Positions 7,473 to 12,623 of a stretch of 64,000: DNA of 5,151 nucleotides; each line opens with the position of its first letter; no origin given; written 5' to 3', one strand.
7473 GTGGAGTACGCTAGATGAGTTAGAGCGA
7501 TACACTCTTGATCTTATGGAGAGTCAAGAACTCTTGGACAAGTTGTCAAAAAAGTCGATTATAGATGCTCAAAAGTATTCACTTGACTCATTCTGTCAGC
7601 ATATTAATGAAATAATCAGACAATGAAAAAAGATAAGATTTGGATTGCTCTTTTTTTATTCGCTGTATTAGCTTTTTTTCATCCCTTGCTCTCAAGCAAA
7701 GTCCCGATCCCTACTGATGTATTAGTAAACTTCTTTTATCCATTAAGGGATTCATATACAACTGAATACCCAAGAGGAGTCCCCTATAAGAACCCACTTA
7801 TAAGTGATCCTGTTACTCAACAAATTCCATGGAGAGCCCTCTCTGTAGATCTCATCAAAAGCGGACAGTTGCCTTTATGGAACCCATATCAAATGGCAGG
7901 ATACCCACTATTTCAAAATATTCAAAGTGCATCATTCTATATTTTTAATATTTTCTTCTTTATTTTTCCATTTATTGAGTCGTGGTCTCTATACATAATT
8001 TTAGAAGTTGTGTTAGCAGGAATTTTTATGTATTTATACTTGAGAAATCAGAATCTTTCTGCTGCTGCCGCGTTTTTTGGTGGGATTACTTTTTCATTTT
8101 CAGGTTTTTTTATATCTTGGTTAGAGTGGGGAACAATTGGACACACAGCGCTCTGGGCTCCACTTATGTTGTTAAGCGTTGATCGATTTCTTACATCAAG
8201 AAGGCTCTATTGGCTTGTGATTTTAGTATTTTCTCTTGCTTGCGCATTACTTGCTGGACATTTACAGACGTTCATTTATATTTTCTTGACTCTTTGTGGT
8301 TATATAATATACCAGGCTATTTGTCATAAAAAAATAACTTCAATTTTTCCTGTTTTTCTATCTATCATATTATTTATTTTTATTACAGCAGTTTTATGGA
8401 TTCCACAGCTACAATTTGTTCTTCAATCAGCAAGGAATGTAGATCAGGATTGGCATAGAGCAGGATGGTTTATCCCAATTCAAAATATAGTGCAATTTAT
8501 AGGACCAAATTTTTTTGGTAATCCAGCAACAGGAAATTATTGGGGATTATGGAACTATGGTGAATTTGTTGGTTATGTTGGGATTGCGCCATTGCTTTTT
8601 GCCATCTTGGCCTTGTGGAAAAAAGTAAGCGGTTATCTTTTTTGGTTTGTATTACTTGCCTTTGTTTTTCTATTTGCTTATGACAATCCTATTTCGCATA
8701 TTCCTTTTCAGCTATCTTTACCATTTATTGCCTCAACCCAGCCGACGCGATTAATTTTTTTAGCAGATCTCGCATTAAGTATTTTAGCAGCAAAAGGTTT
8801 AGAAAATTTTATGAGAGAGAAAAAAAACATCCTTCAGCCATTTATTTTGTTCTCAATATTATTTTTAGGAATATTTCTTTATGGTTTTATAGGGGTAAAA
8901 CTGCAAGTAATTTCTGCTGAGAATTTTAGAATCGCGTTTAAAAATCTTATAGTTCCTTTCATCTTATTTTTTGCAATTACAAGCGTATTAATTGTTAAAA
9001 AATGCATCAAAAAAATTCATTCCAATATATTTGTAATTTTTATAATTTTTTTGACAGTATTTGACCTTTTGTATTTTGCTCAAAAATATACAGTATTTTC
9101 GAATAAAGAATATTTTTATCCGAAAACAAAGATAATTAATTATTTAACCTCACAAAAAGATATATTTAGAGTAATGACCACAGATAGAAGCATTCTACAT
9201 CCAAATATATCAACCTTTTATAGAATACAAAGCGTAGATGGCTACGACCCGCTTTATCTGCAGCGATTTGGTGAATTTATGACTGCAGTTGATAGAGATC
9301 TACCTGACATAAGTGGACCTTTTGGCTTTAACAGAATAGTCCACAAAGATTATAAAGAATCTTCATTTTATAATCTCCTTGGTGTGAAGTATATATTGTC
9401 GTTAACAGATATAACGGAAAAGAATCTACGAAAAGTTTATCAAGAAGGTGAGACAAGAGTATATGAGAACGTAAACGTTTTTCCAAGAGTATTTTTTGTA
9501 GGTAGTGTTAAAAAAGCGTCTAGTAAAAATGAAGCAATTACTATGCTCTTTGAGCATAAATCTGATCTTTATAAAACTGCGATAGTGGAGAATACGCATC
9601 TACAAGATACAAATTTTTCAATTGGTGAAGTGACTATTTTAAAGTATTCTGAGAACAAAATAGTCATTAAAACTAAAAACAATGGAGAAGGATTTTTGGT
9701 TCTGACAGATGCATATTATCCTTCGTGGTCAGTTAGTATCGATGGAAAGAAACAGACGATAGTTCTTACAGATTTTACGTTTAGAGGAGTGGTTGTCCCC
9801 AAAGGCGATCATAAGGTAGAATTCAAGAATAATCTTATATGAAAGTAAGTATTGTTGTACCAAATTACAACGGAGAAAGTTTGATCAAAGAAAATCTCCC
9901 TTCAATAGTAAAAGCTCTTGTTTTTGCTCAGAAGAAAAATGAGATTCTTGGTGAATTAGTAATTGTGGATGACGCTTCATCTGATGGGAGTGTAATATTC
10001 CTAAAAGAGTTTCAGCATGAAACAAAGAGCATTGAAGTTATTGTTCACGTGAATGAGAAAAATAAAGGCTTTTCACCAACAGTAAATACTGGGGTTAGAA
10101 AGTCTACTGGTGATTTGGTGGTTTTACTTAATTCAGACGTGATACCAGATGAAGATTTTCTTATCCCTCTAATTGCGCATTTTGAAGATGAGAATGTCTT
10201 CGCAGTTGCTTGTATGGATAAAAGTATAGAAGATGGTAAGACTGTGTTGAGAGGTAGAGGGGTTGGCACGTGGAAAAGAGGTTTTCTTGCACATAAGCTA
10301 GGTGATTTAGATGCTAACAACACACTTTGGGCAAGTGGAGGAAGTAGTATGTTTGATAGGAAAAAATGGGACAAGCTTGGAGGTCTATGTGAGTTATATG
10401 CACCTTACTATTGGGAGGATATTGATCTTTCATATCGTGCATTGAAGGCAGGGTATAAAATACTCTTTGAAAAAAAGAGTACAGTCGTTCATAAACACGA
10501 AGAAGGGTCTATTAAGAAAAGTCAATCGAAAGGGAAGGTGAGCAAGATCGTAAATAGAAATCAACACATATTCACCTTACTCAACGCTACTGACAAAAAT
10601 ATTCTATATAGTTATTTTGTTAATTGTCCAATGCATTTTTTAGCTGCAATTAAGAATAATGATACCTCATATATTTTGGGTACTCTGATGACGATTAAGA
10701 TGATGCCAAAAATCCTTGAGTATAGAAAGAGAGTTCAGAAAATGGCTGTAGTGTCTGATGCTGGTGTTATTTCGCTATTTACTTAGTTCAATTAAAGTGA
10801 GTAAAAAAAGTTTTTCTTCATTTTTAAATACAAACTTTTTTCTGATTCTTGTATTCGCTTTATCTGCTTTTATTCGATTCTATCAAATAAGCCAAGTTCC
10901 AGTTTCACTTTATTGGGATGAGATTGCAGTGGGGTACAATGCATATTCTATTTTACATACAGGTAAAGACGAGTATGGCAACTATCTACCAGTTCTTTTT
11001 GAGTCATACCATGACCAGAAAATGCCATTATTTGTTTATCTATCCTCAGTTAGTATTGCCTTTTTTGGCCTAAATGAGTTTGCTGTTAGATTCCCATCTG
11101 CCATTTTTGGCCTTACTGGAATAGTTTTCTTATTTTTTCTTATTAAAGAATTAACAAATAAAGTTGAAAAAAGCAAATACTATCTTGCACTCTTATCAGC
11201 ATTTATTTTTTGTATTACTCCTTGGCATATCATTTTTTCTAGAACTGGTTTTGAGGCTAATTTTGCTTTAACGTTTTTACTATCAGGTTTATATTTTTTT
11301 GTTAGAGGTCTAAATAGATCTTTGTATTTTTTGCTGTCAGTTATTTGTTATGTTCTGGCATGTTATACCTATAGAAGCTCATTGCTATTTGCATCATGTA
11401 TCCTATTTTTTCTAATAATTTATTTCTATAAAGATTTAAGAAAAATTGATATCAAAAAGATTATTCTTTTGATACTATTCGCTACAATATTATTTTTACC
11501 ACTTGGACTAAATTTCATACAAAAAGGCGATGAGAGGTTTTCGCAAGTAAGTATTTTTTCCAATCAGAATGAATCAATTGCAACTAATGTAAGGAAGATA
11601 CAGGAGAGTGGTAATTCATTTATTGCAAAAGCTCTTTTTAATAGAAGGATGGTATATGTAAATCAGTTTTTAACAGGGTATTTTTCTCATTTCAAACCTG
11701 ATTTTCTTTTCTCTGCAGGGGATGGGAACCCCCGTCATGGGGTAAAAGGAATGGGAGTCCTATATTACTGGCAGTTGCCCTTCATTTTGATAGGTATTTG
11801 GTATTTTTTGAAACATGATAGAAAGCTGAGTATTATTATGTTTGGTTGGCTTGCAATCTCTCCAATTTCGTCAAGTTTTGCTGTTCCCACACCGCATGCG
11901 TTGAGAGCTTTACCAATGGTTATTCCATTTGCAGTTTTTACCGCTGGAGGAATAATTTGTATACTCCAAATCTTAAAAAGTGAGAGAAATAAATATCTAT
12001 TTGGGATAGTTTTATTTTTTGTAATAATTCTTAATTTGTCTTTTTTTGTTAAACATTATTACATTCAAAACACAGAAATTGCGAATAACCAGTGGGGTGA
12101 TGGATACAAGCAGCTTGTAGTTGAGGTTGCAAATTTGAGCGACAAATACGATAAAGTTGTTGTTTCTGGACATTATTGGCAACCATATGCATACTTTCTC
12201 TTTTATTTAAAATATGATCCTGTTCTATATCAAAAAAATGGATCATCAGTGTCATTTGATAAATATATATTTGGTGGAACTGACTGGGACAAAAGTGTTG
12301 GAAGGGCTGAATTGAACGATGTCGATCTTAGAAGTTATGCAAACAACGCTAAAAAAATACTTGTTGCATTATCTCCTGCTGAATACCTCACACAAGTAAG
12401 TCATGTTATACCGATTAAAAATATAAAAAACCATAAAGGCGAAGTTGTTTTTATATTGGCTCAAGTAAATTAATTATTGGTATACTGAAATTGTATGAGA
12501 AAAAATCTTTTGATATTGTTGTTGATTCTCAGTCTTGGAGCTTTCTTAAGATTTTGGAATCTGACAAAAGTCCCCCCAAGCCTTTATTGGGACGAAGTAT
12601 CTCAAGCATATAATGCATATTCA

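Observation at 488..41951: Second paralog family: four YfhO-like membrane proteins sharing a C-terminal beta-domain motif, three with an extra C-terminal TM anchor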

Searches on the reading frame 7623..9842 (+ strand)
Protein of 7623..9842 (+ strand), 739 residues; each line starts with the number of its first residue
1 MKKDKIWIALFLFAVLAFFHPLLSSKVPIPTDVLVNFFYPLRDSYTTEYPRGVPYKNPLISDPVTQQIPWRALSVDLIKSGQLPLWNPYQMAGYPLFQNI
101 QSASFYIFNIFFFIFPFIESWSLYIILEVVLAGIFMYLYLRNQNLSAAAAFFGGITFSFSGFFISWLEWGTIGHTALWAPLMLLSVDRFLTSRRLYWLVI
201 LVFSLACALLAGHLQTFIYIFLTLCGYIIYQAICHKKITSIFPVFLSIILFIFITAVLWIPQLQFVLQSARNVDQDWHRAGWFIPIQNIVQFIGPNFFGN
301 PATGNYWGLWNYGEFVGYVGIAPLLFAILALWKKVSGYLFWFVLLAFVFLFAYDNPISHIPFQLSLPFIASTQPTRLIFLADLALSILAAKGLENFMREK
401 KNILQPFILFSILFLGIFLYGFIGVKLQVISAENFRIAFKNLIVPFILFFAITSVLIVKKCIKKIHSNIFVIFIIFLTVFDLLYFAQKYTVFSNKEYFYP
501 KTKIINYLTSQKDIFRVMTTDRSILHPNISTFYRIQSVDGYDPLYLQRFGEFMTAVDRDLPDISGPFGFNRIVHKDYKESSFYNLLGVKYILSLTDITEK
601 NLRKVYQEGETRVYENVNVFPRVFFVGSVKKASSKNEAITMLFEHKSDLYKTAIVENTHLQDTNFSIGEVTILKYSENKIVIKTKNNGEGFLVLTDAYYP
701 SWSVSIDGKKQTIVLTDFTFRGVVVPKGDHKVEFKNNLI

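Call 4: search_protein_families(library=pfam, proteins=[window:7623-9842:+], max_evalue=0.1)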
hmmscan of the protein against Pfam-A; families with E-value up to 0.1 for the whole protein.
window:7623-9842:+ (739 aa): 1 family
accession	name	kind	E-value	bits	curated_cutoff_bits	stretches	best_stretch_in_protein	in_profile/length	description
PF09586.16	YfhO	-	3.5e-27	95.6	28.5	2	104-658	69-624/835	Bacterial membrane protein YfhO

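Call 5: search_protein_families(library=ncbifam, proteins=[window:7623-9842:+], max_evalue=0.1)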
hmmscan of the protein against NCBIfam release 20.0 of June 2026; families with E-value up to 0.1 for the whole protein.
window:7623-9842:+ (739 aa): 0 families

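Call 13: search_solved_structures(query=window:7623-9842:+, max_evalue=1)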
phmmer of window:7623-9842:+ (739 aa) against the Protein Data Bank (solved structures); distinct sequences matched with E-value up to 1: 1.
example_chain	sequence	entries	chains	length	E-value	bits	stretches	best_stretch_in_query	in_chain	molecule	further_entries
2ymu_A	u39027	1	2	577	0.01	17.4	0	628-714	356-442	WD-40 REPEAT PROTEIN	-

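Call 39: search_protein_representatives(protein=window:7623-9842:+)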
Query: 739 residues. Proteins with E-value up to 0.001 (for the whole library): 36837; up to 1e-10: 19787; up to 1e-30: 4016. The best 150 are listed.
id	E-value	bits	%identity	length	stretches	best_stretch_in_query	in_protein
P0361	2.4e-189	647.8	42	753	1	7-738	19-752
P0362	1.3e-188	645.3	48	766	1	6-738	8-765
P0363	1.1e-184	632.4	43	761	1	10-738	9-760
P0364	2.4e-177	608.1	44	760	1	11-738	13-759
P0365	1.4e-175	602.3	48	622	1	153-738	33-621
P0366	1.7e-175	602.0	42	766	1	9-734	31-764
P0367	7.3e-175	599.9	44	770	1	9-734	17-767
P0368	1.3e-173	595.8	41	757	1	9-735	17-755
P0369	9.6e-173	592.9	44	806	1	8-733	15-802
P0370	2.1e-172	591.8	44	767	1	12-735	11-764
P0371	1.2e-170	585.9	39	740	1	10-734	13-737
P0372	1.8e-170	585.4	43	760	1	9-736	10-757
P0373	3.7e-170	584.3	41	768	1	8-735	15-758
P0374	2.6e-169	581.5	42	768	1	8-732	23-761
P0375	3.5e-167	574.5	41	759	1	11-736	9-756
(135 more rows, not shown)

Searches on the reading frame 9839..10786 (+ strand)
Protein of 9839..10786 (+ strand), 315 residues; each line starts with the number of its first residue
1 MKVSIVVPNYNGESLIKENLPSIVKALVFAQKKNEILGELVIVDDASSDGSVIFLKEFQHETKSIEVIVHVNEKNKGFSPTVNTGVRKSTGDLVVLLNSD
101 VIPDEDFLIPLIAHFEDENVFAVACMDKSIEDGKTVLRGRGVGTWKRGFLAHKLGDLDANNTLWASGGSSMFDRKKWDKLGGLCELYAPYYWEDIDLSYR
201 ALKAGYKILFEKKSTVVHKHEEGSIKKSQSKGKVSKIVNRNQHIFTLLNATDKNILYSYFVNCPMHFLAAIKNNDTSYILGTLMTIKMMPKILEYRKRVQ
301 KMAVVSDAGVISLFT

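Call 7: search_protein_families(library=pfam, proteins=[window:9839-10786:+], max_evalue=0.01)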
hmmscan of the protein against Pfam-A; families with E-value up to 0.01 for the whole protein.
window:9839-10786:+ (315 aa): 5 families
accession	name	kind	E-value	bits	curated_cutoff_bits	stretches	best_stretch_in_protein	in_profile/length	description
PF00535.33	Glycos_transf_2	-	3e-24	86.3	23.3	1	4-179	1-166/168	Glycosyl transferase family 2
PF13641.12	Glyco_tranf_2_3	-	1.6e-16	61.5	27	1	3-222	3-215/230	Glycosyltransferase like family 2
PF13506.12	Glyco_transf_21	-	0.00029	20.8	21.7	1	71-216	8-152/174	Glycosyl transferase family 21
PF13632.12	Glyco_trans_2_3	-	0.0013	19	27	1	94-217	2-121/198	Glycosyl transferase family group 2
PF02709.20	Glyco_transf_7C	-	0.002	18.2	23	1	167-213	21-67/78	N-terminal domain of galactosyltransferase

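Call 47: search_solved_structures(query=window:9839-10786:+, max_evalue=0.001)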
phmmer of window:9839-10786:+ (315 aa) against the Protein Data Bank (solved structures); distinct sequences matched with E-value up to 0.001: 13.
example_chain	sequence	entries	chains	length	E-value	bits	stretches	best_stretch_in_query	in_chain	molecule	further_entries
6yv7_B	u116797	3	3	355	1.5e-09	40.8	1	2-128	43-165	Glycosyl transferase, family 2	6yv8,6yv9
6yv7_A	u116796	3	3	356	1.6e-09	40.8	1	2-128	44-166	Glycosyl transferase, family 2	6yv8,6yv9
6p61_A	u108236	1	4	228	3.6e-07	33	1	3-135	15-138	Glycosyltransferase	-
2z87_A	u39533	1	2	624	4.2e-07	32.8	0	37-130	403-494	Chondroitin synthase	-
2z86_A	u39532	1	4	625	4.2e-07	32.8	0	37-130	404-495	Chondroitin synthase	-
9hwj_A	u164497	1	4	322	4.9e-07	32.6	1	2-125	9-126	Undecaprenyl-phosphate 4-deoxy-4-formamido-L-arabinose transferase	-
9bhc_C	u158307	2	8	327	1.4e-06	31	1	2-125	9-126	Undecaprenyl-phosphate 4-deoxy-4-formamido-L-arabinose transferase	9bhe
8vxh_A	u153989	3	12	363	1.6e-06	30.9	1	2-125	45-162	Undecaprenyl-phosphate 4-deoxy-4-formamido-L-arabinose transferase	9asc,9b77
5hea_A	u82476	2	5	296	1.2e-05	28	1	3-133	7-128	Putative glycosyltransferase (GalT1)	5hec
3bcv_A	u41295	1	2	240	1.8e-05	27.4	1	2-110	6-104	Putative glycosyltransferase protein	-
5tze_C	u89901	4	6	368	4.3e-05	26.2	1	1-119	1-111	Glycosyl transferase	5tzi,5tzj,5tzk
5mlz_A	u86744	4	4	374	8.5e-05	25.2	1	1-117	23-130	Dolichol monophosphate mannose synthase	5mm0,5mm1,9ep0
5tz8_A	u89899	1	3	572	8.9e-05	25.1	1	1-119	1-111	Glycosyl transferase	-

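Call 77: search_protein_families(library=ncbifam, proteins=[window:9839-10786:+], max_evalue=0.01)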
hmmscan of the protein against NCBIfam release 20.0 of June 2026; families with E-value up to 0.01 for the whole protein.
window:9839-10786:+ (315 aa): 23 families
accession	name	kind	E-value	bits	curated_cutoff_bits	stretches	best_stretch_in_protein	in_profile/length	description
TIGR03965.1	mycofact_glyco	equivalog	3.5e-18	65.7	280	1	2-126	75-190/467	mycofactocin biosynthesis glycosyltransferase MftF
NF041875.1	EPS_EpsD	equivalog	2.3e-16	60.1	370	1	3-227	1-215/325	exopolysaccharide biosynthesis glycosyltransferase EpsD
TIGR03937.1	PgaC_IcaA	equivalog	5.4e-13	48.7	422.3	1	2-214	46-246/407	poly-beta-1,6-N-acetyl-D-glucosamine synthase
NF038302.1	EPS_HpsE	equivalog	5.8e-13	48.5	300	1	2-112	2-108/307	hormogonium polysaccharide biosynthesis glycosyltransferase HpsE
NF041394.1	GtaseAglG_Halo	equivalog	8.2e-12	45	440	1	1-124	1-116/304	glucosyl-dolichyl phosphate glucuronosyltransferase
NF007986.1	PRK10714.1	equivalog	3.4e-11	42.7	529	1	2-118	7-117/316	undecaprenyl-phosphate 4-deoxy-4-formamido-L-arabinose transferase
NF007482.0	PRK10073.1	equivalog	7.4e-11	41.6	423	1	2-100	7-95/334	glycosyltransferase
TIGR04283.1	glyco_like_mftF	equivalog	2.5e-10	40.3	182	1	3-205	1-173/221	TIGR04283 family arsenosugar biosynthesis glycosyltransferase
NF047588.1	GlcsyltransPgfSStrep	equivalog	9e-10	38.2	500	1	1-117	1-112/308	glycosyltransferase PgfS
NF047683.1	TeichurnBiosyTuaG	equivalog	1.9e-09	37.6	400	1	2-113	7-109/252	teichuronic acid biosynthesis protein TuaG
TIGR03111.1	glyc2_xrt_Gpos1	hypoth_equivalog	5.1e-09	35.4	363.95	1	2-127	50-166/439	TIGR03111 family XrtG-associated glycosyltransferase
NF053739.1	GlytfEpsEBac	equivalog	1.6e-08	33.9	450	1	2-209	2-193/265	glycosyltransferase EpsE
NF038299.1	EPS_HpsN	equivalog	5.3e-08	32.2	425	1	2-124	2-116/317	hormogonium polysaccharide biosynthesis glycosyltransferase HpsN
NF010496.0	PRK13915.1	equivalog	3.8e-07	29.5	262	1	2-115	32-142/307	glucosyl-3-phosphoglycerate synthase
TIGR03469.1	HpnB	hypoth_equivalog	1.5e-06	27.5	379.25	1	2-299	45-347/386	hopene-associated glycosyltransferase HpnB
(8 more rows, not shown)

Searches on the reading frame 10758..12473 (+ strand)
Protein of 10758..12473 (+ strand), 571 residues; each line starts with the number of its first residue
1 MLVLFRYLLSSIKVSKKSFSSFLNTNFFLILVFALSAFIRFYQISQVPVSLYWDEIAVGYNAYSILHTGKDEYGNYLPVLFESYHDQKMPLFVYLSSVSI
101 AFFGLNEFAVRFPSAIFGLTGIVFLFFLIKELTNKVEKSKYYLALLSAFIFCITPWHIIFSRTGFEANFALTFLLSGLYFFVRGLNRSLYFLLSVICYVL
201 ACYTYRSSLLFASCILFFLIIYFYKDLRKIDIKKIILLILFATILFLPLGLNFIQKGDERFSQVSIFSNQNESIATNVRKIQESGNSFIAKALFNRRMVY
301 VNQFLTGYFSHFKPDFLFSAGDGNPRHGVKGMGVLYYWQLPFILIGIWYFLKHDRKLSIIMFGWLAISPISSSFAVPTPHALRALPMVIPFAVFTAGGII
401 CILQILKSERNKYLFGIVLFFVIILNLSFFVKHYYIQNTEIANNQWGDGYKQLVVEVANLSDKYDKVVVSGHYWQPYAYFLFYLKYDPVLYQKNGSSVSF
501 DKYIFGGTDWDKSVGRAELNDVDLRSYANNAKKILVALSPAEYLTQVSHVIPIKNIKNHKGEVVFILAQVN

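Call 4: search_protein_families(library=pfam, proteins=[window:10758-12473:+], max_evalue=0.1)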
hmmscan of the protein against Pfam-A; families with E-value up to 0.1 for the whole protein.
window:10758-12473:+ (571 aa): 1 family
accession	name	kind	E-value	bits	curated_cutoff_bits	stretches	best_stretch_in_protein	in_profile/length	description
PF13231.12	PMT_2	-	2.3e-09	38.1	26.1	1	90-248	4-156/160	Dolichyl-phosphate-mannose-protein mannosyltransferase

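Call 5: search_protein_families(library=ncbifam, proteins=[window:10758-12473:+], max_evalue=0.1)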
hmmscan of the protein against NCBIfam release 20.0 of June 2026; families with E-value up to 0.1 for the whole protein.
window:10758-12473:+ (571 aa): 1 family
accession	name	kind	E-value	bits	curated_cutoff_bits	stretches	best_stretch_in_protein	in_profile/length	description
TIGR03663.1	TIGR03663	subfamily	6.5e-09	35.3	126.25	1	29-443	4-381/435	flippase activity-associated protein Agl23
